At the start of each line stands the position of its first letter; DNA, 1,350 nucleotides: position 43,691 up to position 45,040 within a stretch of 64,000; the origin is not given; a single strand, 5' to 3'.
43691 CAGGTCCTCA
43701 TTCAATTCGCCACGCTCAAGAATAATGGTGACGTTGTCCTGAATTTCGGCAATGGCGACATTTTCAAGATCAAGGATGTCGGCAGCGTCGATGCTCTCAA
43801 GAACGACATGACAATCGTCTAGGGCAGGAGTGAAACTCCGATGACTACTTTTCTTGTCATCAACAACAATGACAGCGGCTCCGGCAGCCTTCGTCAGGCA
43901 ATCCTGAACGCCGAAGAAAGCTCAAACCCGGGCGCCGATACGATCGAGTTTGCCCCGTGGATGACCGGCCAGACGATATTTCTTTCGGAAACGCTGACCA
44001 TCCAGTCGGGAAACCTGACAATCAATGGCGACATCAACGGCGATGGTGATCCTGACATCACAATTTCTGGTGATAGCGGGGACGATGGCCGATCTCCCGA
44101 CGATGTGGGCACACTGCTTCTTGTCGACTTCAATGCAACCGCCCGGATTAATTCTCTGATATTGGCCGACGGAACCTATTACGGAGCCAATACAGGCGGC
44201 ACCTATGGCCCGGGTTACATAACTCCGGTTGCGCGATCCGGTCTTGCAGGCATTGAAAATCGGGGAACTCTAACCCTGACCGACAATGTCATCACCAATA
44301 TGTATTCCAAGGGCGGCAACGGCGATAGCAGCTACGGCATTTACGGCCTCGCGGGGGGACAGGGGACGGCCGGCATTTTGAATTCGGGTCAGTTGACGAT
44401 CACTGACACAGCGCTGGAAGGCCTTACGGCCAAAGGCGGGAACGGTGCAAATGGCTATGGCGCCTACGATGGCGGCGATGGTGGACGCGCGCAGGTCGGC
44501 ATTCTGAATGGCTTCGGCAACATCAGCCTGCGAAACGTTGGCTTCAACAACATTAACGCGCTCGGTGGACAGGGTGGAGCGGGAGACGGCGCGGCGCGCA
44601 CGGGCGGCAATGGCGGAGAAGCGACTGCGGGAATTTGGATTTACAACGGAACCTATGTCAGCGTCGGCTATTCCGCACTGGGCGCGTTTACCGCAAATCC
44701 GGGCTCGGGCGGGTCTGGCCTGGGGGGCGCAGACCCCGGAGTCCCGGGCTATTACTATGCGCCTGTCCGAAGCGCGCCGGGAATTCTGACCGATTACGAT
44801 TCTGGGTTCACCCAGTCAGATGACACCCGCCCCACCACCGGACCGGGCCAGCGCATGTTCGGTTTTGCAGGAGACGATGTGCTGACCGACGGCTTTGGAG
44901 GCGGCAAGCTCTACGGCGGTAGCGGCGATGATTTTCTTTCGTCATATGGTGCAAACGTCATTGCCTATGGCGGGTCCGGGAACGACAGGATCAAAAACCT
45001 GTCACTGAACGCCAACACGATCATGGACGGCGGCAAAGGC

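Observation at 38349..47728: Five-gene tandem array of paralogous signal-less beta-helix/RTX proteins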

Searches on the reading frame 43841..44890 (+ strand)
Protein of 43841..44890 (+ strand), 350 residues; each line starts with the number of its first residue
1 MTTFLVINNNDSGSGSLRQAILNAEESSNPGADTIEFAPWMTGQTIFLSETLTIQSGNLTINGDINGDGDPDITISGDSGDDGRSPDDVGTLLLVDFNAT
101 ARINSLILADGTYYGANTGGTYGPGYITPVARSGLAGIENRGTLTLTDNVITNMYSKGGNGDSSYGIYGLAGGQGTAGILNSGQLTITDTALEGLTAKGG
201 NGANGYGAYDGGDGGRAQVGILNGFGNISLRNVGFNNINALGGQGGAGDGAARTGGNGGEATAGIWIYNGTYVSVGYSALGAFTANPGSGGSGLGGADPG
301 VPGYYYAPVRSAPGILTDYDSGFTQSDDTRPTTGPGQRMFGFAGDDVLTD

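Call 6: search_protein_families(library=pfam, proteins=[window:43841-44890:+], max_evalue=10)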
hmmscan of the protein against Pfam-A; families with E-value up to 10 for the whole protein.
window:43841-44890:+ (350 aa): 0 families

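Call 8: find_homologous_proteins(query=window:43841-44860:+)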
Query window:43841-44860:+ (340 aa): 3 proteins with E <= 0.001 among 8000 candidates.
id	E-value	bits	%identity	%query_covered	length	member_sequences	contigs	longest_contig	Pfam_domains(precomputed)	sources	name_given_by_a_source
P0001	1.2e-39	154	43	86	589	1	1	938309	PF00353.26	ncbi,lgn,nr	ncbi:MAG: hypothetical protein H6873_11705 [Hyphomicrobiaceae bacterium]|nr:hypothetical protein [Hy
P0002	7.7e-20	89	-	-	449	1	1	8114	-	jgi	-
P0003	7.6e-9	53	31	98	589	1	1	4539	PF00353.26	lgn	-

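Call 13: find_homologous_proteins(query=A2)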
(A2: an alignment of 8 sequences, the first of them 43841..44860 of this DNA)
Query A2 (8 sequences) (340 aa, profile of the alignment): 342 proteins with E <= 0.001 among 8000 candidates; the best 120 are listed.
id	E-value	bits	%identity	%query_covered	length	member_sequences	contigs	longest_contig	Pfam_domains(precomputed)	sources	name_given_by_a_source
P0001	2.8e-118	413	43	86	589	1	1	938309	PF00353.26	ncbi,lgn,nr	ncbi:MAG: hypothetical protein H6873_11705 [Hyphomicrobiaceae bacterium]|nr:hypothetical protein [Hy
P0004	1.6e-115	404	47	56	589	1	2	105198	PF00353.26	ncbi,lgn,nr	ncbi:MAG: hypothetical protein KDJ19_05130 [Hyphomicrobiaceae bacterium]|nr:hypothetical protein [Hy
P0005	5.8e-115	402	46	97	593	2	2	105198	PF00353.26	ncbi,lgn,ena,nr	ncbi:MAG: hypothetical protein KDJ19_05080 [Hyphomicrobiaceae bacterium]|nr:hypothetical protein [Hy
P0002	3.1e-90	321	-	-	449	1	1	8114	-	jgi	-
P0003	9.7e-87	309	34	66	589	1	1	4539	PF00353.26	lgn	-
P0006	5.9e-53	198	42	56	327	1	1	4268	-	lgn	-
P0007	1.6e-47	180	41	25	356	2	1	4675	-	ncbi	ncbi:MAG: hypothetical protein AAF322_03250, partial [Pseudomonadota bacterium]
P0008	3.5e-45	173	31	71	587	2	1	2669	PF00353.26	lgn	-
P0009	3.8e-44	169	46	47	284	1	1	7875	-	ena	-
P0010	2.1e-36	144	39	69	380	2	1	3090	-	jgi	jgi:hypothetical protein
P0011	4.5e-34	136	40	59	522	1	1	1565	-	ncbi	ncbi:MAG: hypothetical protein AAFU55_11605, partial [Pseudomonadota bacterium]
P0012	1.1e-30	125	35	72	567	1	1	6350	PF00353.26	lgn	-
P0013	7.2e-28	116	38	60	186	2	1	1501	-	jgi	jgi:hypothetical protein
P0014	9.7e-28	115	33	59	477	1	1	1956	-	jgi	jgi:hypothetical protein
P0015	3.6e-27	114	32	56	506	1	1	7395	-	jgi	jgi:hypothetical protein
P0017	5.5e-23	100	34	64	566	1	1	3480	PF02415.24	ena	-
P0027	6.0e-21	93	38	47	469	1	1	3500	PF02415.24,PF00353.26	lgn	-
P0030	1.0e-19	89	36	61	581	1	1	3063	PF13229.13,PF02415.24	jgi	jgi:hypothetical protein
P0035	1.1e-18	86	40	45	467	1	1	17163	PF02415.24,PF00353.26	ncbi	ncbi:MAG: calcium-binding protein [Cyanobacteria bacterium J06639_14]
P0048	7.2e-15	73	36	53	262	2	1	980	PF02415.24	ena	-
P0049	7.2e-15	73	29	69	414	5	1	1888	PF02415.24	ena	-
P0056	5.3e-14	70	51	22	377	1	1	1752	PF02415.24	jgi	jgi:predicted outer membrane repeat protein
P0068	4.0e-13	67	30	56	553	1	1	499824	PF13229.13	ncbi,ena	-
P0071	6.3e-13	67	30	58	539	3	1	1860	PF13229.13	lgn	-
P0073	7.7e-13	67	58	21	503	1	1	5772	PF01839.30,PF13229.13,PF17963.8,PF17892.8,PF13517.13,PF17803.8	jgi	jgi:hypothetical protein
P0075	1.4e-12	66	47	23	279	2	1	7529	PF13229.13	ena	-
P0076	1.4e-12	66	33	64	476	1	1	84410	PF02415.24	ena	-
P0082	9.7e-12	63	56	18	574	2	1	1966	PF13229.13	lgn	-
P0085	1.2e-11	63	45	23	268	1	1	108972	PF02415.24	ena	-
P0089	1.7e-11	62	39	32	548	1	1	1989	PF02415.24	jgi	jgi:hypothetical protein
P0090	2.1e-11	62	47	22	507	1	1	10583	PF13229.13,PF00353.26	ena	-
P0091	3.3e-11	61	53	18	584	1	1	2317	PF13229.13,PF01833.31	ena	-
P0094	3.9e-11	61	42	22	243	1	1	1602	PF13229.13,PF02415.24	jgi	jgi:hypothetical protein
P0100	6.3e-11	60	49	23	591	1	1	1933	PF13229.13,PF13620.13,PF05345.19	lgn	-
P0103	7.1e-11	60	31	62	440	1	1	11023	PF02415.24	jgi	jgi:predicted outer membrane repeat protein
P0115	4.8e-10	57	41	23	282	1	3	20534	PF13229.13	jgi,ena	-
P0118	7.8e-10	57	52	18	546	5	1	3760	PF13229.13,PF13205.13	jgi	jgi:hypothetical protein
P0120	9.3e-10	56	48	22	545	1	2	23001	PF13229.13,PF05048.20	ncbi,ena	-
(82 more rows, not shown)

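Call 15: find_encoding_contigs(protein=P0005, flank=10000, max_places=6)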
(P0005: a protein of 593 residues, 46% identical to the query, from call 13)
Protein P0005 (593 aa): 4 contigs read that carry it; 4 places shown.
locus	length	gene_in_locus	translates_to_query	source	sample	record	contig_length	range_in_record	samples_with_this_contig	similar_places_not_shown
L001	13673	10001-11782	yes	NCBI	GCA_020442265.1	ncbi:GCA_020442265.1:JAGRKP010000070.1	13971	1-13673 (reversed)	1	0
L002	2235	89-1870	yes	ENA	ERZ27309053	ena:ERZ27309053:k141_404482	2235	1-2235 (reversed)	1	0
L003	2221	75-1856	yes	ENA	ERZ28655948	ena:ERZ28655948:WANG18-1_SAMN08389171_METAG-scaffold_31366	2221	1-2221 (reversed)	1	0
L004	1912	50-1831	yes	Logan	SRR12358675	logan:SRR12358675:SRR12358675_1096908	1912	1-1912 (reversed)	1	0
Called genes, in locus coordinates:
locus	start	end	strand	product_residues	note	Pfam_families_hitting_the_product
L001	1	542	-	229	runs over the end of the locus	PF05099:TerB, PF00226:DnaJ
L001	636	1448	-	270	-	-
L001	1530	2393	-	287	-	PF02219:MTHFR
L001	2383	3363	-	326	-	PF01022:HTH_5, PF12802:MarR_2, PF12840:HTH_20, PF01209:Ubie_methyltran, PF13489:Methyltransf_23, PF13847:Methyltransf_31, PF08241:Methyltransf_11, PF08242:Methyltransf_12, +4 more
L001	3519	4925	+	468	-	PF02614:UxaC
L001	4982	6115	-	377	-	PF10098:DUF2336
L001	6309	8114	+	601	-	PF00353:HemolysinCabind (weak)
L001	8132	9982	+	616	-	PF00353:HemolysinCabind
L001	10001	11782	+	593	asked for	PF00353:HemolysinCabind (weak)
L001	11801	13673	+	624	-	PF00353:HemolysinCabind (weak)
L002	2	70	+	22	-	?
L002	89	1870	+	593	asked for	PF00353:HemolysinCabind (weak)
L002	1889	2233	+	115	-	?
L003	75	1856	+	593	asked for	PF00353:HemolysinCabind (weak)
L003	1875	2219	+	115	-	?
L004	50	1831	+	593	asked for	PF00353:HemolysinCabind (weak)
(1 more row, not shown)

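Call 16: find_encoding_contigs(protein=P0004, flank=10000, max_places=6)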
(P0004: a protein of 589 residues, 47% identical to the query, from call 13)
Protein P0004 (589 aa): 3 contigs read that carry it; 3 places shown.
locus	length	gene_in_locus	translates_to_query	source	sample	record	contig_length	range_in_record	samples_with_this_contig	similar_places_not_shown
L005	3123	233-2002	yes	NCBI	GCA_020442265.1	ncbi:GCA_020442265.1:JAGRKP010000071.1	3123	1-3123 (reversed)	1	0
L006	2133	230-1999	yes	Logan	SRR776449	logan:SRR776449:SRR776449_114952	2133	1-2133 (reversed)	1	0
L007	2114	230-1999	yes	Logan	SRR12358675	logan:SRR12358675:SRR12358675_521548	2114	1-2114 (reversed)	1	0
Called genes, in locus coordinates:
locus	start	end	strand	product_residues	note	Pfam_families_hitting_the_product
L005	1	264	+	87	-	?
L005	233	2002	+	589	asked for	PF00353:HemolysinCabind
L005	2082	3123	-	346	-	PF00141:peroxidase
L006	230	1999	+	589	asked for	PF00353:HemolysinCabind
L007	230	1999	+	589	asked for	PF00353:HemolysinCabind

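Call 17: find_encoding_contigs(protein=P0001, flank=10000, max_places=4)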
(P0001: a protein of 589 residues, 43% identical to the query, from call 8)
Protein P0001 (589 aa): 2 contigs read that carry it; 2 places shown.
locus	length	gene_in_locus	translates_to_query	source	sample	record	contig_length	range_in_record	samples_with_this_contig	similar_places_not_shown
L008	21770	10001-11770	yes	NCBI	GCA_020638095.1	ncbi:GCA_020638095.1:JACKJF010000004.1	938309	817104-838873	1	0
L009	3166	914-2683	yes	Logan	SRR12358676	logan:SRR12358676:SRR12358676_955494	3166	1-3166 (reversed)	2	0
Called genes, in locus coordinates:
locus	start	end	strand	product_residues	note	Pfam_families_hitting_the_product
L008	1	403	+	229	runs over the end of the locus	PF00392:GntR, PF07729:FCD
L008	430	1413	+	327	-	PF03480:DctP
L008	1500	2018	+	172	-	PF04290:DctQ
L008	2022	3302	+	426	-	PF06808:DctM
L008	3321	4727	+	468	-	PF02614:UxaC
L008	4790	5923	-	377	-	PF10098:DUF2336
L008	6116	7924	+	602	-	PF00353:HemolysinCabind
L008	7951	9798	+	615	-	PF00353:HemolysinCabind (weak)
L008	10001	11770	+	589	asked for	PF00353:HemolysinCabind (weak)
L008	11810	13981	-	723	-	PF00141:peroxidase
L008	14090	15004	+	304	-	PF00126:HTH_1, PF03466:LysR_substrate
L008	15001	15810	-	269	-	PF13489:Methyltransf_23, PF13649:Methyltransf_25, PF13847:Methyltransf_31, PF08241:Methyltransf_11, PF08242:Methyltransf_12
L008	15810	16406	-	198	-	PF03473:MOSC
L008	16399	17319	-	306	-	PF00892:EamA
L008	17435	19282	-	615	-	PF00353:HemolysinCabind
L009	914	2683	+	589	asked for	PF00353:HemolysinCabind (weak)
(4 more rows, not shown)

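Call 22: search_protein_representatives(alignment_id=A2)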
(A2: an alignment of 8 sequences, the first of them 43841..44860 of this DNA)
Query: 8 sequences, 319 profile positions. Proteins with E-value up to 0.001 (for the whole library): 18393; up to 1e-10: 2358; up to 1e-30: 104. The best 150 are listed.
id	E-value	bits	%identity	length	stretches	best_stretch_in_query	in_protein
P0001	9.0e-119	412.9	-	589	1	1-318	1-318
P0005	1.8e-115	402.0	-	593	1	1-313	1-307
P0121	5.0e-96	338.1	-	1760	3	1-291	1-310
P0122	5.0e-95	334.9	-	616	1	1-303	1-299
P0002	9.9e-91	320.8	-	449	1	1-317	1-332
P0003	3.1e-87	309.3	-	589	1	1-316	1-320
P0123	2.0e-80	286.9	-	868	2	1-315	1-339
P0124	2.8e-74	266.7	-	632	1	1-317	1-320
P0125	5.8e-72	259.1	-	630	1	1-316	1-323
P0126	9.7e-72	258.4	-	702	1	1-304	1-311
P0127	4.5e-68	246.3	-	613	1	1-317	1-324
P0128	1.3e-66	241.5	-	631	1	1-318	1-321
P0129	1.1e-64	235.2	-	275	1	1-256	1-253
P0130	3.5e-59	217.1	-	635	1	4-318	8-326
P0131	7.1e-58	212.8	-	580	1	1-300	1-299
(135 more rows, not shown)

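Call 27: search_protein_families(library=ncbifam, proteins=[window:43841-44890:+], max_evalue=10)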
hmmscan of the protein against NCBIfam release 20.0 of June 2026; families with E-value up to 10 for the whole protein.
window:43841-44890:+ (350 aa): 0 families

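Call 30: search_protein_families(library=pfam, alignment_id=A4, max_evalue=0.001)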
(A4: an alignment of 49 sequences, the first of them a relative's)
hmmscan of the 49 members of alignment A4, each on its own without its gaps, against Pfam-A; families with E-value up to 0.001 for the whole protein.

A. member 1, P0122 (616 aa): 1 family
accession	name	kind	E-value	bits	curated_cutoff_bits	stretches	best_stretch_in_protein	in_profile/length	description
PF00353.25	HemolysinCabind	-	2.1e-22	79.2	23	5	486-520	2-36/36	RTX calcium-binding nonapeptide repeat (4 copies)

B. families by the number of members that match (of 49 scanned): 5 families
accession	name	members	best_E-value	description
PF00353.25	HemolysinCabind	46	1.2e-69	RTX calcium-binding nonapeptide repeat (4 copies)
PF13403.11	Hint_2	1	6.4e-46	Hint domain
PF13692.12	Glyco_trans_1_4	1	4.6e-15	Glycosyl transferases group 1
PF08548.17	Peptidase_M10_C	1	3e-11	Peptidase M10 serralysin C terminal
PF00028.23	Cadherin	1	0.00015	Cadherin domain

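Call 33: search_solved_structures(query=A2, max_evalue=1)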
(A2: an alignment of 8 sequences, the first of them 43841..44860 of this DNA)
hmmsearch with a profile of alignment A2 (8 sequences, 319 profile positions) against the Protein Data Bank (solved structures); distinct sequences matched with E-value up to 1: 3.
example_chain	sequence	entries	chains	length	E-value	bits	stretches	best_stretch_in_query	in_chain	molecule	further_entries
1p4p_A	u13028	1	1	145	2e-05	27.3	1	21-132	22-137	Outer surface protein B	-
1rjl_C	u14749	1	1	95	0.0017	21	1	49-133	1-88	Outer surface protein B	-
6fi2_A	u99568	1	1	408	0.18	14.3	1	6-56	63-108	VexL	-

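Call 46: predict_structure(alignment_id=A5)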
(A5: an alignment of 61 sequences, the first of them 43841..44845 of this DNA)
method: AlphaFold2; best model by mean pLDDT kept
length: 335 residues; sequences in the alignment: 61
mean_pLDDT: 88.8   pTM: 0.88
mean pLDDT of the five models: 88.8, 87.7, 87.6, 86.7, 86.2
residues with pLDDT >= 90: 235; 70-90: 60; 50-70: 28; < 50: 12
segments of 3 or more residues with pLDDT < 50: 325-329, 332-335
pLDDT, mean of each block of 10 residues (from residue 1): 97 98 88 93 98 97 97 98 97 98 98 89 55 95 98 98 84 97 97 97 89 96 94 94 93 88 90 75 87 81 81 66 52 42
secondary structure, 60 per line:
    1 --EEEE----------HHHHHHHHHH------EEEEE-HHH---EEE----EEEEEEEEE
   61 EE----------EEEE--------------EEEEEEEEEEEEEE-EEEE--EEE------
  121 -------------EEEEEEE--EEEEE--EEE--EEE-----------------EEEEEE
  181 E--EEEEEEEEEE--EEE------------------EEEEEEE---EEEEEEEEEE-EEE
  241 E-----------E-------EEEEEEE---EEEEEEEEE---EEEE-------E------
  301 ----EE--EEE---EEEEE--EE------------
elements in order: E3-6 H17-26 E33-37 E45-47 E52-62 E73-76 E91-104 E106-109 E112-114 E134-140 E143-147 E150-152 E155-157 E175-181 E184-193 E196-198 E217-223 E227-236 E238-241 E261-267 E271-279 E283-286 E309-311 E315-319
